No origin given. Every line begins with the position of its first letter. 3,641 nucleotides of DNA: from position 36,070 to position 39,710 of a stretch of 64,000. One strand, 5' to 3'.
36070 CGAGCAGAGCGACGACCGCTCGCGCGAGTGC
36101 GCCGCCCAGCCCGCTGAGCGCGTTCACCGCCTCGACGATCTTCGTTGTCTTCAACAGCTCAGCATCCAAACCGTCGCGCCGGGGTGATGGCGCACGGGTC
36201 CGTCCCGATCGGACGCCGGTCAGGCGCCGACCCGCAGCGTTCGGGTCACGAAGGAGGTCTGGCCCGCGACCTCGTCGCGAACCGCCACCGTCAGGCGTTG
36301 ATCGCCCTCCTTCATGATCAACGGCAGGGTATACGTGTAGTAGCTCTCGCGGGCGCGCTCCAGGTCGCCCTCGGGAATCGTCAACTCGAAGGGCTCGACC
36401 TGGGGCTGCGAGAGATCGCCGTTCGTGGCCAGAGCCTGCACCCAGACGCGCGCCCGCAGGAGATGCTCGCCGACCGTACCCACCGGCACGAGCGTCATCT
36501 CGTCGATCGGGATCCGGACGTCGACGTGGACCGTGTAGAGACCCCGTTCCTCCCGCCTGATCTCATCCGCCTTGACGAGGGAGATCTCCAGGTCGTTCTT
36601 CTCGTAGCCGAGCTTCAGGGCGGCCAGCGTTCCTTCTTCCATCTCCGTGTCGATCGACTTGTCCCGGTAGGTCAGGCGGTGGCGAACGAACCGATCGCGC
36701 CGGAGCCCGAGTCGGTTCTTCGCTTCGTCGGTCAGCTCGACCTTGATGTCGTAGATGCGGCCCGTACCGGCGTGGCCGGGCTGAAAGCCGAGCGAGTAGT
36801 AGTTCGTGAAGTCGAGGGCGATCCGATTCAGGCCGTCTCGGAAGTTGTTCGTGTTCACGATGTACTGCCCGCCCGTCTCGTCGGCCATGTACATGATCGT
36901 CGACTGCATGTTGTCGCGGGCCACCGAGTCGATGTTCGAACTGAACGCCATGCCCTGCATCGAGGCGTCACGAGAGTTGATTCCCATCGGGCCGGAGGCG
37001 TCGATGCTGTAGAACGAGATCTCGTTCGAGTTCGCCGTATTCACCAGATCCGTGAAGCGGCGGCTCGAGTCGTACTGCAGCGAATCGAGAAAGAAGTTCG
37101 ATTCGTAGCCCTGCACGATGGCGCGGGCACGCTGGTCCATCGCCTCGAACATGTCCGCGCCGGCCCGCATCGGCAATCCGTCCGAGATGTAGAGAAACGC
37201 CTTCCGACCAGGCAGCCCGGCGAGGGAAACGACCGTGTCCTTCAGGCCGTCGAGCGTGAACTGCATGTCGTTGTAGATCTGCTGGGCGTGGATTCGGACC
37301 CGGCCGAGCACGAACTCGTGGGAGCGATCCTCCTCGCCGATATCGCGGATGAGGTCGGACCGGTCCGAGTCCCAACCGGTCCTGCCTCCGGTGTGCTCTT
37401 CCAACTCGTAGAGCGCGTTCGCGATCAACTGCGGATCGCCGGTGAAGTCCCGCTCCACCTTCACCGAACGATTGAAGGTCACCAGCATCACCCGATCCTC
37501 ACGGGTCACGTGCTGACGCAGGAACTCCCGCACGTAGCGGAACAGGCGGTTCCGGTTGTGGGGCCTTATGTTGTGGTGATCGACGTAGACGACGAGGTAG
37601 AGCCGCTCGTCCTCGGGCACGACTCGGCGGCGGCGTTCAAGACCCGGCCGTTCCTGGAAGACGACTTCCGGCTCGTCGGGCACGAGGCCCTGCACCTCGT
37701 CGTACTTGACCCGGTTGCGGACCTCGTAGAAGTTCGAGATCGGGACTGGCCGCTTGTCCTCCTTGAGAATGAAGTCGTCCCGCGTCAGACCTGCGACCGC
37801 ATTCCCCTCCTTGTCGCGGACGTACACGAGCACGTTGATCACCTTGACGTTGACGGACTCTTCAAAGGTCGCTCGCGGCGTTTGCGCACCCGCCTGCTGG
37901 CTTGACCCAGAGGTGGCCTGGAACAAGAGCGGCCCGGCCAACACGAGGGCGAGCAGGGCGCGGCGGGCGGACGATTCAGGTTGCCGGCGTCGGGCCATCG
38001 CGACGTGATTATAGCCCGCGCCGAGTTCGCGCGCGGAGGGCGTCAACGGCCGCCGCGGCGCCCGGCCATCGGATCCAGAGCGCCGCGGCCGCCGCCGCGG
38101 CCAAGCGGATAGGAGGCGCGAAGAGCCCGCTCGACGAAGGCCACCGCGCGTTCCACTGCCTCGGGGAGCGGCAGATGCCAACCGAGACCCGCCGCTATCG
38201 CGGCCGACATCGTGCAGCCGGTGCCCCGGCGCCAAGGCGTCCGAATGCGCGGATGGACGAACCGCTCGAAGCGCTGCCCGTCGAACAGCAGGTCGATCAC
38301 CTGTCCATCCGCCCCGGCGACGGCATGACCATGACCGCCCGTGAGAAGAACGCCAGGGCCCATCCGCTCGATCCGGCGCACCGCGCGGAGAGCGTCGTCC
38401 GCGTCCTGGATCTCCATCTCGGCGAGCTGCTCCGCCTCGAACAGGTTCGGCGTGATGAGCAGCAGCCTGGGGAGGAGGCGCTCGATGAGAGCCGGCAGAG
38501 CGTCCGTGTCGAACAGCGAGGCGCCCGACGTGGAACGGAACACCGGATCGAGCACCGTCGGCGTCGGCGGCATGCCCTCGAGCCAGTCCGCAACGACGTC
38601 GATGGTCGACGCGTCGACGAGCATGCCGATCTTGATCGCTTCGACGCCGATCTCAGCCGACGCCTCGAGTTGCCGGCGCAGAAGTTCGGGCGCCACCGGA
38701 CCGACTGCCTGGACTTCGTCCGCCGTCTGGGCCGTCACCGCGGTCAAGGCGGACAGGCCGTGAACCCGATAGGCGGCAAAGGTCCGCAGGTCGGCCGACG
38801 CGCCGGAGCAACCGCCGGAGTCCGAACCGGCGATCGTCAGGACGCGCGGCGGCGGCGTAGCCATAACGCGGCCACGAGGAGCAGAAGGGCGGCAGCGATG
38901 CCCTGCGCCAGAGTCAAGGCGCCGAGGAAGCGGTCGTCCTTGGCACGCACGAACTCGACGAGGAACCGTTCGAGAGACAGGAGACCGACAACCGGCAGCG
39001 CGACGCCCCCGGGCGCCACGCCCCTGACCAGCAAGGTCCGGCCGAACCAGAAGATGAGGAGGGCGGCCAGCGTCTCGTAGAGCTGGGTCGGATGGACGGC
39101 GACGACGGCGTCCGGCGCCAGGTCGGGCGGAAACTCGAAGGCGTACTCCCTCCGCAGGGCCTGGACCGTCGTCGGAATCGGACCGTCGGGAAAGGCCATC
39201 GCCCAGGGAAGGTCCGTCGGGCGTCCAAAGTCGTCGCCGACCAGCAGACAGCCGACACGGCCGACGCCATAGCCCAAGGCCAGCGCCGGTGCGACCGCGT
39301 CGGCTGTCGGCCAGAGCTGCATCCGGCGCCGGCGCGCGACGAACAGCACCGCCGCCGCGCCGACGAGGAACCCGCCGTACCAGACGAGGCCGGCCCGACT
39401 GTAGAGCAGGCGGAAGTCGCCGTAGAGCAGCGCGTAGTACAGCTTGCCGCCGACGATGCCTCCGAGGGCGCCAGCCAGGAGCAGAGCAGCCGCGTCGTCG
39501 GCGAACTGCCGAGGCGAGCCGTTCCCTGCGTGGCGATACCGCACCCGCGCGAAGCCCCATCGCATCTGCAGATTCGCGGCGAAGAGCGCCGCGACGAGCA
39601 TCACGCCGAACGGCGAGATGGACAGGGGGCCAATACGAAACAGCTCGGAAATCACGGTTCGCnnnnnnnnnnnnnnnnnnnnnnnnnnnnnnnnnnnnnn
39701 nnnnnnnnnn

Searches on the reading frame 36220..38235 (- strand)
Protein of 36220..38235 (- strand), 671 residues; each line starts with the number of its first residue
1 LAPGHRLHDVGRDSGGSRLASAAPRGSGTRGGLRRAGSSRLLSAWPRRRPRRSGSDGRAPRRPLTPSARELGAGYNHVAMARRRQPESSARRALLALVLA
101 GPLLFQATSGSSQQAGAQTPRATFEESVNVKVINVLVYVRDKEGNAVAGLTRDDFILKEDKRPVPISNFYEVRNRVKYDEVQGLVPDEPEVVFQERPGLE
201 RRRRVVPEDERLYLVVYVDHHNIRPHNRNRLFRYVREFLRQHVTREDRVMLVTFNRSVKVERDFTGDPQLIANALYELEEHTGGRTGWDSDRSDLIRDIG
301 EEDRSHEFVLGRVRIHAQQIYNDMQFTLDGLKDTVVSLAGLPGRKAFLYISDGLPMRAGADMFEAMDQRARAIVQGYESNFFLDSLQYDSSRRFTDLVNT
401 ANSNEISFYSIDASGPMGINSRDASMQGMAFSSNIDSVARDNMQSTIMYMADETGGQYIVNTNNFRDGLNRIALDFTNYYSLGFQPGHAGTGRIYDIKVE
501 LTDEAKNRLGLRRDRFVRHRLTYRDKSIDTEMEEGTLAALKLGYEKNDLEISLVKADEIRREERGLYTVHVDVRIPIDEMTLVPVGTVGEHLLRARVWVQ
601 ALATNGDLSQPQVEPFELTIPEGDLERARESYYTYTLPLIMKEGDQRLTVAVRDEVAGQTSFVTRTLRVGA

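Call 32: search_protein_families(library=pfam, proteins=[window:36220-38235:-], max_evalue=0.001)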
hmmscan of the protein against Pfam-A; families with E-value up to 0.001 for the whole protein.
window:36220-38235:- (671 aa): 1 family
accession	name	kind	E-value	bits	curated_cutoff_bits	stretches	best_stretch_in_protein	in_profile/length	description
PF13519.12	VWA_2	-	6.6e-05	23.9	27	1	229-285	22-75/107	von Willebrand factor type A domain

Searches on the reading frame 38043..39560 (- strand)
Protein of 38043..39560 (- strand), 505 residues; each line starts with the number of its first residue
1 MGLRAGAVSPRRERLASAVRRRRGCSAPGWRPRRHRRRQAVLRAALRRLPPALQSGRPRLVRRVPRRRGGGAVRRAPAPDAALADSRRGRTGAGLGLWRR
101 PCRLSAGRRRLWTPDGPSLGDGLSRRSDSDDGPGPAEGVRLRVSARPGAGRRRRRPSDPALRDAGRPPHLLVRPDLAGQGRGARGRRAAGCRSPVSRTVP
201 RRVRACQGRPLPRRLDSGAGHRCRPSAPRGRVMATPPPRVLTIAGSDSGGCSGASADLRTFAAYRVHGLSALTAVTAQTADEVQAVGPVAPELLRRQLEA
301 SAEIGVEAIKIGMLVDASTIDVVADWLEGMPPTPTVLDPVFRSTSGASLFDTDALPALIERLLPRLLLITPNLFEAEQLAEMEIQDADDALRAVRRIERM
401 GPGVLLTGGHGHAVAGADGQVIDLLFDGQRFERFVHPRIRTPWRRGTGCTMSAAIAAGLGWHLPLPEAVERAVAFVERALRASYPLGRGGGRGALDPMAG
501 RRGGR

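Call 32: search_protein_families(library=pfam, proteins=[window:38043-39560:-], max_evalue=0.001)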
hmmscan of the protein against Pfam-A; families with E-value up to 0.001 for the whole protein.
window:38043-39560:- (505 aa): 1 family
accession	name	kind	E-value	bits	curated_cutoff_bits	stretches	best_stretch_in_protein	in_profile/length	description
PF08543.17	Phos_pyr_kin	-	4.8e-70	236.2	27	1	247-491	1-243/246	Phosphomethylpyrimidine kinase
